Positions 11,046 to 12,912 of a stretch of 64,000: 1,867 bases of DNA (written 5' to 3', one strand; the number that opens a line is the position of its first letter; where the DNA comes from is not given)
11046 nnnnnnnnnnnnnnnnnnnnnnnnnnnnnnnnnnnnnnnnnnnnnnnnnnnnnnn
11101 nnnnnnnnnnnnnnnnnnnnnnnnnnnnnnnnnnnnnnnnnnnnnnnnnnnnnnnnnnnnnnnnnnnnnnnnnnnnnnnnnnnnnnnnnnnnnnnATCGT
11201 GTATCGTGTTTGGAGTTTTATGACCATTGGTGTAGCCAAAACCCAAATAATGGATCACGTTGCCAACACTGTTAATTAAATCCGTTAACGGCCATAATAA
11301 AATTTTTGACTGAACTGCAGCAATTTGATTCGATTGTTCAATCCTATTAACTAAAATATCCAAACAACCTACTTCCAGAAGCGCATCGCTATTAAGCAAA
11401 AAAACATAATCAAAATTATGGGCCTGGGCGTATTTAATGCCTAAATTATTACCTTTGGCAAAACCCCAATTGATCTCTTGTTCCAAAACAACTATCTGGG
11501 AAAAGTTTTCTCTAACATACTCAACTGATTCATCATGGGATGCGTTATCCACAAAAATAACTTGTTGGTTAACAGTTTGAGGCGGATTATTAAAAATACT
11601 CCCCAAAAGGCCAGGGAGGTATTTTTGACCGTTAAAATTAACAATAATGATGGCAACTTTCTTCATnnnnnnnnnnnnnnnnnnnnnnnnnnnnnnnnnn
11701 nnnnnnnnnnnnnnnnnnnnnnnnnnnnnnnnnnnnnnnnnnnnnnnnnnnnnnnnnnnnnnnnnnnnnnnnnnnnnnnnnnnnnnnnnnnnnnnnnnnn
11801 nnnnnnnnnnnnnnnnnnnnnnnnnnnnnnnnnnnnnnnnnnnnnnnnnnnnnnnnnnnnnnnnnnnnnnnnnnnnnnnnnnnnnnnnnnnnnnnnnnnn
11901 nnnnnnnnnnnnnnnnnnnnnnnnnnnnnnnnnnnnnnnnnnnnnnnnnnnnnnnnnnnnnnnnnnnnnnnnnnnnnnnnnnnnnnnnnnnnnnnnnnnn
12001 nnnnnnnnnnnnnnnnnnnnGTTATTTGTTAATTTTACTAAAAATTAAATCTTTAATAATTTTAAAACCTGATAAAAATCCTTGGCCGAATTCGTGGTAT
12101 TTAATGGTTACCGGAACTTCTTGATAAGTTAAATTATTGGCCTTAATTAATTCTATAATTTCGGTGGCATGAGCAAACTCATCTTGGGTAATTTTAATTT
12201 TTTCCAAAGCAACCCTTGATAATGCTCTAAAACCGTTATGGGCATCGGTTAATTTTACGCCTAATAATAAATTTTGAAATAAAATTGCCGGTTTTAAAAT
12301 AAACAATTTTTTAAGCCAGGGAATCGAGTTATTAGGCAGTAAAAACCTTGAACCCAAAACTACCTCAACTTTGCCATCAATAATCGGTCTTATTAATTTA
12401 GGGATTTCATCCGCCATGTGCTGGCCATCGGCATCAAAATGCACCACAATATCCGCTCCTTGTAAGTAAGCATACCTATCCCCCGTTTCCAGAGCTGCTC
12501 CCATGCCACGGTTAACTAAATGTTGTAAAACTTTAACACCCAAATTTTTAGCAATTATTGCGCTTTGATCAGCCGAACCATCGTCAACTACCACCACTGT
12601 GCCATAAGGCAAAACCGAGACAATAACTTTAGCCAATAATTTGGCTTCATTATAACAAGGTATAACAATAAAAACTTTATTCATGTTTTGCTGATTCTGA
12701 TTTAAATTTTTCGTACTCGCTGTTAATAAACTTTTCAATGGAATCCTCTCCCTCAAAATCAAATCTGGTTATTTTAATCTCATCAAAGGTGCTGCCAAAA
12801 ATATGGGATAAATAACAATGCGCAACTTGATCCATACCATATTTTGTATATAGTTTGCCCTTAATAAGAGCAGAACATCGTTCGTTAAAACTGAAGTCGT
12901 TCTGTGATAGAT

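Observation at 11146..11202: Perfect 25-bp tandem duplication inside a GT2 glycosyltransferase gene: possible on/off switch or assembly artefact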

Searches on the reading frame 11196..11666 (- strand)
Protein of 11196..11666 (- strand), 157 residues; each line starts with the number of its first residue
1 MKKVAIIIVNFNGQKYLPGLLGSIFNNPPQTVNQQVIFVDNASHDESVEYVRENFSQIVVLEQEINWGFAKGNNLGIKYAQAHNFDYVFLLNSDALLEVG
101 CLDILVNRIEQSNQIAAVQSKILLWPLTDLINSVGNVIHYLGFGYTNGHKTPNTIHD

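Call 26: find_homologous_proteins(query=window:11196-11666:-, max_evalue=1e-40)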
Query seq(157 aa) (157 aa): 2 proteins with E <= 1e-40 among 30 candidates.
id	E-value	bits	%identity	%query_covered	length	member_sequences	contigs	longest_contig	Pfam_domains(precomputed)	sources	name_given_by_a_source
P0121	1.7e-60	222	69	96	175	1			PF00535.33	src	-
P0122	1.2e-42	164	59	89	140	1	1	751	PF00535.33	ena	-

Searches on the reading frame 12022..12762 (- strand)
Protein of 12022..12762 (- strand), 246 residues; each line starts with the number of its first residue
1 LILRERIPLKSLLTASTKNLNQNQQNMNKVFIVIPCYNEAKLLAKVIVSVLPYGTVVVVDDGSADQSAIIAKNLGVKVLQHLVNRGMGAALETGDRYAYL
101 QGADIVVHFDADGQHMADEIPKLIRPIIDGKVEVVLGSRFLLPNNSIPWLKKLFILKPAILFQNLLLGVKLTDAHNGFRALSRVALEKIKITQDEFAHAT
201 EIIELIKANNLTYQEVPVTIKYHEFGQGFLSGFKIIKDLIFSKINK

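Call 19: search_protein_families(library=ncbifam, proteins=[window:12022-12762:-], max_evalue=0.001)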
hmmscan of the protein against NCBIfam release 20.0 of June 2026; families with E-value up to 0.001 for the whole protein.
window:12022-12762:- (246 aa): 15 families
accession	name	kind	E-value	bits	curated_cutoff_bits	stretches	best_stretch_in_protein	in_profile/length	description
NF058614.1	PPMAGASynPpgS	equivalog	7.6e-48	162.9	370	1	30-242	2-222/226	polyprenyl-phospho-N-acetylgalactosaminyl synthase PpgS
TIGR04182.1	glyco_TIGR04182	equivalog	7.5e-23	81.3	325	1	30-222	2-192/293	S-layer glycoprotein N-glycosyltransferase AglJ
NF041391.1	DPhHxTase_Halo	equivalog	6.1e-14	51.5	375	1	37-224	4-185/213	dolichyl-phosphate hexose transferase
NF007986.1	PRK10714.1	equivalog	1e-09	37.9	529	1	25-235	3-215/316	undecaprenyl-phosphate 4-deoxy-4-formamido-L-arabinose transferase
TIGR03937.1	PgaC_IcaA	equivalog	2e-09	36.9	422.3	1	17-113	34-136/407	poly-beta-1,6-N-acetyl-D-glucosamine synthase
TIGR03965.1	mycofact_glyco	equivalog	2.7e-09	36.4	280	1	20-137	65-189/467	mycofactocin biosynthesis glycosyltransferase MftF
NF010496.0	PRK13915.1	equivalog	9e-09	34.8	262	1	18-135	22-151/307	glucosyl-3-phosphoglycerate synthase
NF047588.1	GlcsyltransPgfSStrep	equivalog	9.7e-09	34.8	500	1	29-193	2-171/308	glycosyltransferase PgfS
TIGR04283.1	glyco_like_mftF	equivalog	6.7e-07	29.1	182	1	32-99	3-72/221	TIGR04283 family arsenosugar biosynthesis glycosyltransferase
TIGR03469.1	HpnB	hypoth_equivalog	1.2e-06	27.8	379.25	1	14-131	30-164/386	hopene-associated glycosyltransferase HpnB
TIGR04242.1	nodulat_NodC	equivalog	4.3e-06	25.9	550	1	15-154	35-182/395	chitooligosaccharide synthase NodC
NF041875.1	EPS_EpsD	equivalog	2.8e-05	23.7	370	1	32-138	3-115/325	exopolysaccharide biosynthesis glycosyltransferase EpsD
NF007482.0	PRK10073.1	equivalog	9.4e-05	21.6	423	1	25-112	3-95/334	glycosyltransferase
TIGR01556.1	rhamnosyltran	subfamily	0.00031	20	200.55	1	41-134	8-105/281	rhamnosyltransferase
NF041865.1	EpsU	equivalog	0.00054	19.1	700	1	12-120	23-140/394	exopolysaccharide biosynthesis GT2 family glycosyltransferase EpsU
